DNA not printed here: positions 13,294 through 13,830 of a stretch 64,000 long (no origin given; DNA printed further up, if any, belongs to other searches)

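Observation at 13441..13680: Second tyrosine-recombinase relic of a different lineage (H at the W/H position) in the same 15 kb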

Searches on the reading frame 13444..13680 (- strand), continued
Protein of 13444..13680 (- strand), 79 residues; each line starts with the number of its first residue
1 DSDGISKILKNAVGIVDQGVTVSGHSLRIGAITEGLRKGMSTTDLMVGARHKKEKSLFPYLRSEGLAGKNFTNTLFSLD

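Call 95: find_encoding_contigs(protein=P0097, flank=10000, max_places=3)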
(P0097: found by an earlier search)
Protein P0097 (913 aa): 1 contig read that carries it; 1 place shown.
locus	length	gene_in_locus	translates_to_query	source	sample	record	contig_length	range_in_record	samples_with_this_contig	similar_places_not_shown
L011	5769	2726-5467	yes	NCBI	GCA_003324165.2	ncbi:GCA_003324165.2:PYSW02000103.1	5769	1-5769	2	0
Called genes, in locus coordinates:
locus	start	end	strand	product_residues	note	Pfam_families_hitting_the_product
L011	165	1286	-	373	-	-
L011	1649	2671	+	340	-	-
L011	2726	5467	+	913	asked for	PF00589:Phage_integrase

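Call 97: search_protein_families(library=pfam, proteins=[L010:1166-3151:+, L010:229-1299:+, L010:3151-4056:+], max_evalue=0.01)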
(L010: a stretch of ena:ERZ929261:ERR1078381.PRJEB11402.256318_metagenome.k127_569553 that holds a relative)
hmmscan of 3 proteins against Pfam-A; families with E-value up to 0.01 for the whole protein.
L010:1166-3151:+ (662 aa): 2 families
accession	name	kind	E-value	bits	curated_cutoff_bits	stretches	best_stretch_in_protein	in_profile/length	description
PF00078.32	RVT_1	-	4.7e-26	92.2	29.6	1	129-293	1-205/205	Reverse transcriptase (RNA-dependent DNA polymerase)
PF05869.16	Dam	-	4.6e-05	23.6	28.1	1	526-632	11-122/169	DNA N-6-adenine-methyltransferase (Dam)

L010:229-1299:+ (356 aa): 0 families

L010:3151-4056:+ (302 aa): 1 family
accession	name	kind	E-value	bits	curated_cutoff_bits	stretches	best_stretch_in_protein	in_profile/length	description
PF00589.27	Phage_integrase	-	0.0014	18.9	27.1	1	141-284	36-166/172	Phage integrase family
